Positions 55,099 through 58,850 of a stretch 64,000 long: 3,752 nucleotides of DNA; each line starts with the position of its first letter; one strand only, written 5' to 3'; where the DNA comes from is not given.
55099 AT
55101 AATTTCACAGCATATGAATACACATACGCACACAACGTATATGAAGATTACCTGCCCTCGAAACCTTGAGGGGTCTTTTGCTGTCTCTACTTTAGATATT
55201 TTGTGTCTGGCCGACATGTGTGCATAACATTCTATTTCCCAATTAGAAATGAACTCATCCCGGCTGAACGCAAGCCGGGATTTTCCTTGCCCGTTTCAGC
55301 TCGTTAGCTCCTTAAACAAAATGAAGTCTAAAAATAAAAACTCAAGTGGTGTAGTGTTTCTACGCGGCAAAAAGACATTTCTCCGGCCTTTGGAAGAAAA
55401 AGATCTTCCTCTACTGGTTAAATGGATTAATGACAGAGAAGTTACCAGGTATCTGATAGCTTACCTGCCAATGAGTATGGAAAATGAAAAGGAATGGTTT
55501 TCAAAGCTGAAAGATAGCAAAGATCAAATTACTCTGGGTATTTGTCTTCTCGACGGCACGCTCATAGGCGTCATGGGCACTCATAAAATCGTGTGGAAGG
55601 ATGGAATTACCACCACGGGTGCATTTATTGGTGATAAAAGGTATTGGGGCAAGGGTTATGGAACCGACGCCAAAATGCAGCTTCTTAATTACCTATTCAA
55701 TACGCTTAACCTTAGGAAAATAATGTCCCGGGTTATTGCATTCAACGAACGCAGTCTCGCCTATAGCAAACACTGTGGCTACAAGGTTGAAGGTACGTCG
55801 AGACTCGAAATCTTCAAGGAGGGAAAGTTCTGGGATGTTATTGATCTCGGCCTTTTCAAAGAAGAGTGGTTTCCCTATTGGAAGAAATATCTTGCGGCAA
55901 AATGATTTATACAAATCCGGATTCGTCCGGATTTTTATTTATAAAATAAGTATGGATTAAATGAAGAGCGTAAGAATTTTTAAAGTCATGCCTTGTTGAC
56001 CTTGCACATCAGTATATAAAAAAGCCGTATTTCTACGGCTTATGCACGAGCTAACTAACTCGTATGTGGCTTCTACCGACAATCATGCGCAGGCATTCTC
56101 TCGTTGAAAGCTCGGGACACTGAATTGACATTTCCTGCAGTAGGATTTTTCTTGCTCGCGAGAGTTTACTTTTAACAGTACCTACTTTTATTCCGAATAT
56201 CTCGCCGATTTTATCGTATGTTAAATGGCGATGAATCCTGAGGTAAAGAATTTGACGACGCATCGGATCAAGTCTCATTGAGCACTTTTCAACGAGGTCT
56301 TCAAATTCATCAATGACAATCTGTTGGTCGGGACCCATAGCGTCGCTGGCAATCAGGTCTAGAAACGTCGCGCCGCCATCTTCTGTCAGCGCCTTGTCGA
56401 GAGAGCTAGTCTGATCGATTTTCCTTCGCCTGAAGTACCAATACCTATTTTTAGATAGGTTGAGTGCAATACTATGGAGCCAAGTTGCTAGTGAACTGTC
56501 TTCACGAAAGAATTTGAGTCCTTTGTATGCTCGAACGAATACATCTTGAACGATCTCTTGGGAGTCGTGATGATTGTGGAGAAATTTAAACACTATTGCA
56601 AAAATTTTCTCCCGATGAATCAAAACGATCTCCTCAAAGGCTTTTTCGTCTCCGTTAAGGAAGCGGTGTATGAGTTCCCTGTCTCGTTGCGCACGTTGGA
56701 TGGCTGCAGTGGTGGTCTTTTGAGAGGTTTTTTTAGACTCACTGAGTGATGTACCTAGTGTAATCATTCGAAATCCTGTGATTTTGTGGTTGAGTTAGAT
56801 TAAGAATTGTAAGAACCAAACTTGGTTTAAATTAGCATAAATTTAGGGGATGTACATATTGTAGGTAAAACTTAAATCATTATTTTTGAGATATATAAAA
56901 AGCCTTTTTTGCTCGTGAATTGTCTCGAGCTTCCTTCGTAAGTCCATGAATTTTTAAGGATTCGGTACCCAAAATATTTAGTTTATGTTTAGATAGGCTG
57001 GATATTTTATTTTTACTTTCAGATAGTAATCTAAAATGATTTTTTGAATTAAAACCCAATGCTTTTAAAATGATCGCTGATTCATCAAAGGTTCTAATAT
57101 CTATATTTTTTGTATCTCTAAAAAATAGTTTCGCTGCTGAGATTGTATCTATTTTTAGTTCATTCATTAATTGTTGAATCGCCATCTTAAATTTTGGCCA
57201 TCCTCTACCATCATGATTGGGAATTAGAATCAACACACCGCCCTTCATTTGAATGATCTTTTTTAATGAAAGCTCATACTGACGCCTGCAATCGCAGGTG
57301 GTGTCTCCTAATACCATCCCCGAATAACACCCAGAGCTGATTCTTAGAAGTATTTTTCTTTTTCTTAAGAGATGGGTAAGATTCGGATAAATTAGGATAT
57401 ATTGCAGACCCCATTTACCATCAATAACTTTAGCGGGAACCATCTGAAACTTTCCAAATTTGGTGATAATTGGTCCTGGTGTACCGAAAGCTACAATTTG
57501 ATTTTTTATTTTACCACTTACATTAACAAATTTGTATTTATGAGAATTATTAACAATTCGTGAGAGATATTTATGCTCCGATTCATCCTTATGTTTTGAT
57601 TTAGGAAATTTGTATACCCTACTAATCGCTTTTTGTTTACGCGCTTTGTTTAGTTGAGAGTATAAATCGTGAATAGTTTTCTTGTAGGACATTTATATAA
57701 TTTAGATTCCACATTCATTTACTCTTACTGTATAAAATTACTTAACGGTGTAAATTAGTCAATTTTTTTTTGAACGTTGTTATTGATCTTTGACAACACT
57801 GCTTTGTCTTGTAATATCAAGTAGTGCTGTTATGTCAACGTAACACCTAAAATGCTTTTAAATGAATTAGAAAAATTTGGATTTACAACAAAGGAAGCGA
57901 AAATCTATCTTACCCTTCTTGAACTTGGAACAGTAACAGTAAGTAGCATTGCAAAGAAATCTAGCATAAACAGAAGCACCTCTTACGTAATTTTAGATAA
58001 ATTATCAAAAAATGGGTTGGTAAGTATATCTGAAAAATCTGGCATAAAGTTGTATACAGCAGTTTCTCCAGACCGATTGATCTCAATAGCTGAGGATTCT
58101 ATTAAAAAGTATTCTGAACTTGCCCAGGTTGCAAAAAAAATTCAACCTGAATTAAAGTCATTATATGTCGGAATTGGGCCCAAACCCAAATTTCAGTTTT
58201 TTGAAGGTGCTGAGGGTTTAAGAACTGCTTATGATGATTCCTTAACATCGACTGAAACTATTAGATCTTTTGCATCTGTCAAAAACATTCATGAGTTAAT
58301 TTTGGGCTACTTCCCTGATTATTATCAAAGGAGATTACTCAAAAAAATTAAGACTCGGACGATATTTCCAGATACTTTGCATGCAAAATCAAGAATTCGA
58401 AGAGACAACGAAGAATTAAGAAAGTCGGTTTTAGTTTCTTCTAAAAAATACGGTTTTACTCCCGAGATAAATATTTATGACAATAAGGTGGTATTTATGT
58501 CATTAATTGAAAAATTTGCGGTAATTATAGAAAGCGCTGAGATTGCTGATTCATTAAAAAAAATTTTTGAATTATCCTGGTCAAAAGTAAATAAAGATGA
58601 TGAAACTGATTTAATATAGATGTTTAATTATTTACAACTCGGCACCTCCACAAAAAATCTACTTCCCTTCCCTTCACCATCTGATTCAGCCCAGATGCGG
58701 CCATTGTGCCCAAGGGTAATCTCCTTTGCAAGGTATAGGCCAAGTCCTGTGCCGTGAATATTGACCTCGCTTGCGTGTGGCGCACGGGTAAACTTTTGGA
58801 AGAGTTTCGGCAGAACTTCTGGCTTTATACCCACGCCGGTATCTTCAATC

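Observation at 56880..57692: Isolated, divergent GTP cyclohydrolase II homolog with an N-terminal extension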

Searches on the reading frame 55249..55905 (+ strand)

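Call 4: search_protein_families(library=pfam, proteins=[window:55249-55905:+], max_evalue=1)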
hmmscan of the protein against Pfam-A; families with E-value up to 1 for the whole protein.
window:55249-55905:+ (218 aa): 5 families
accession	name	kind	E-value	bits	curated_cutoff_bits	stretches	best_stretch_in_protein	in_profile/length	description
PF13302.13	Acetyltransf_3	-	3.6e-24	86.5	25.4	1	44-179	3-138/138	Acetyltransferase (GNAT) domain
PF13420.13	Acetyltransf_4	-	4.8e-12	46.6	24.3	1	45-196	1-152/155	Acetyltransferase (GNAT) domain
PF00583.31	Acetyltransf_1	-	2e-08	34.9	20.7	1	80-178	24-116/116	Acetyltransferase (GNAT) family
PF13523.12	Acetyltransf_8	-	2.3e-08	34.2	27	1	50-183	3-142/145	Acetyltransferase (GNAT) domain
PF09631.16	Sen15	-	0.15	12.9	22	1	72-106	50-87/101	Sen15 protein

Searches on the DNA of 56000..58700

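Call 89: search_rna_families(source=window, start=56000, end=58700, threshold=evalue, max_evalue=1)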
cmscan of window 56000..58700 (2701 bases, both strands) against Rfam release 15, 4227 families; matches with E-value up to 1: 2.
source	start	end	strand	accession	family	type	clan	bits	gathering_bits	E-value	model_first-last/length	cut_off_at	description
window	58201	58281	+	RF00205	snoR41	Gene; snRNA; snoRNA; CD-box;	CL00068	23.3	40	0.57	1-97/97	no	Small nucleolar RNA R41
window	58293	58356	+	RF00105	SNORD115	Gene; snRNA; snoRNA; CD-box;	-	21.7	39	0.78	1-82/82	no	Small nucleolar RNA SNORD115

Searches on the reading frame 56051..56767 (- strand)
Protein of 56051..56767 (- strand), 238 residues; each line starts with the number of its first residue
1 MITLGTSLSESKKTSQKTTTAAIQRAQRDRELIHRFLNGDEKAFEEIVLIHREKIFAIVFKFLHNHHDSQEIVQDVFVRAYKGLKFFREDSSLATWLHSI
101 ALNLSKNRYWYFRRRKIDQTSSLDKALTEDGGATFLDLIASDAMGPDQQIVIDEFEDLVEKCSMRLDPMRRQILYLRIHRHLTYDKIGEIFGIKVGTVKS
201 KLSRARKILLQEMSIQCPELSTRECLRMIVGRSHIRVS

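Call 4: search_protein_families(library=pfam, proteins=[window:56051-56767:-], max_evalue=1)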
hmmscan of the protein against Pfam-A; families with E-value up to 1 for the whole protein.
window:56051-56767:- (238 aa): 8 families
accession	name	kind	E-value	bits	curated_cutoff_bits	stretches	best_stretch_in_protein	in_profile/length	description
PF04542.20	Sigma70_r2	-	1.2e-11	44.7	24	1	51-109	5-65/71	Sigma-70 region 2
PF08281.18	Sigma70_r4_2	-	4.4e-10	39.5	25.7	1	159-208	4-53/54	Sigma-70, region 4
PF04545.22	Sigma70_r4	-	6.5e-09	35.6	24.1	1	165-207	4-46/50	Sigma-70, region 4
PF07638.17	Sigma70_ECF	-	0.0015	18.9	21.1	1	32-213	7-183/185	ECF sigma factor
PF09808.14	SNAPC1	-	0.016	15.7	23.8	1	30-82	6-58/191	Small nuclear RNA activating complex (SNAPc), subunit 1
PF13613.12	HTH_Tnp_4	-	0.066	13.3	27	1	176-201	14-39/53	Helix-turn-helix of DDE superfamily endonuclease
PF06431.17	Polyoma_lg_T_C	-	0.069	12.5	22.4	1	87-133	135-181/417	Polyomavirus large T antigen C-terminus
PF13384.12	HTH_23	-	0.21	11.9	24.6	1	169-199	6-35/50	Homeodomain-like domain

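Call 5: search_protein_families(library=ncbifam, proteins=[window:56051-56767:-], max_evalue=1)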
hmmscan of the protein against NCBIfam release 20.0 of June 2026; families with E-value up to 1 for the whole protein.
window:56051-56767:- (238 aa): 96 families (the best 25 are shown)
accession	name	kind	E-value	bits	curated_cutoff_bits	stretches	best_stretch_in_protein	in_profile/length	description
NF007223.0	PRK09641.1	equivalog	4.3e-33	114.7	209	1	31-213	7-184/187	RNA polymerase sigma factor SigW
NF008888.0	PRK11922.1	equivalog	4.5e-32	111.5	204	1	16-215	4-198/231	RNA polymerase sigma factor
TIGR02948.1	SigW_bacill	equivalog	2.6e-29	102.6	243.1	1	30-213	6-184/187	RNA polymerase sigma factor SigW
TIGR02939.1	RpoE_Sigma70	equivalog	4.2e-29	101.9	236.15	1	26-211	4-184/190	RNA polymerase sigma factor RpoE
NF009166.1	PRK12513.1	equivalog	6.3e-28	97.8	206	1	25-213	5-186/193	RNA polymerase sigma factor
TIGR02937.1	sigma70-ECF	superfamily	2.7e-25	88.9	42.9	1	43-213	2-165/165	sigma-70 family RNA polymerase sigma factor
NF009171.0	PRK12518.1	equivalog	4.3e-25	88.6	208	1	21-211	6-182/191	RNA polymerase sigma factor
NF007225.0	PRK09643.1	equivalog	6.1e-25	88.1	190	1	25-214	10-183/204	RNA polymerase sigma factor SigM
NF006930.0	PRK09415.1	subfamily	8e-23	81.2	198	1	40-213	14-175/179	RNA polymerase factor sigma C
NF007216.0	PRK09638.1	equivalog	1e-22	80.7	194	1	27-214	3-175/180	RNA polymerase sigma factor SigY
NF004113.0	PRK05602.1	equivalog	2.2e-22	79.7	208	1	10-213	13-201/211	RNA polymerase sigma factor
NF007229.0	PRK09647.1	equivalog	2.2e-22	79.5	265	1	39-219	41-208/220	RNA polymerase sigma factor SigE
TIGR02985.1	Sig70_bacteroi1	subfamily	6.8e-19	68.6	126.4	1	42-212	1-161/162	RNA polymerase sigma-70 factor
TIGR02954.1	Sig70_famx3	hypoth_equivalog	1.3e-18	67.3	188.5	1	29-213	3-167/170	RNA polymerase sigma-70 factor, TIGR02954 family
NF058625.1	sigma_PG0214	equivalog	1.7e-18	66.9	130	1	41-214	3-162/170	GFO_1088 family ECF-type sigma factor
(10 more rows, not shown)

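Call 47: search_protein_families(library=padloc, proteins=[window:56051-56767:-], max_evalue=0.01)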
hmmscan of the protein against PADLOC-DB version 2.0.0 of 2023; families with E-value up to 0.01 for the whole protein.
window:56051-56767:- (238 aa): 0 families
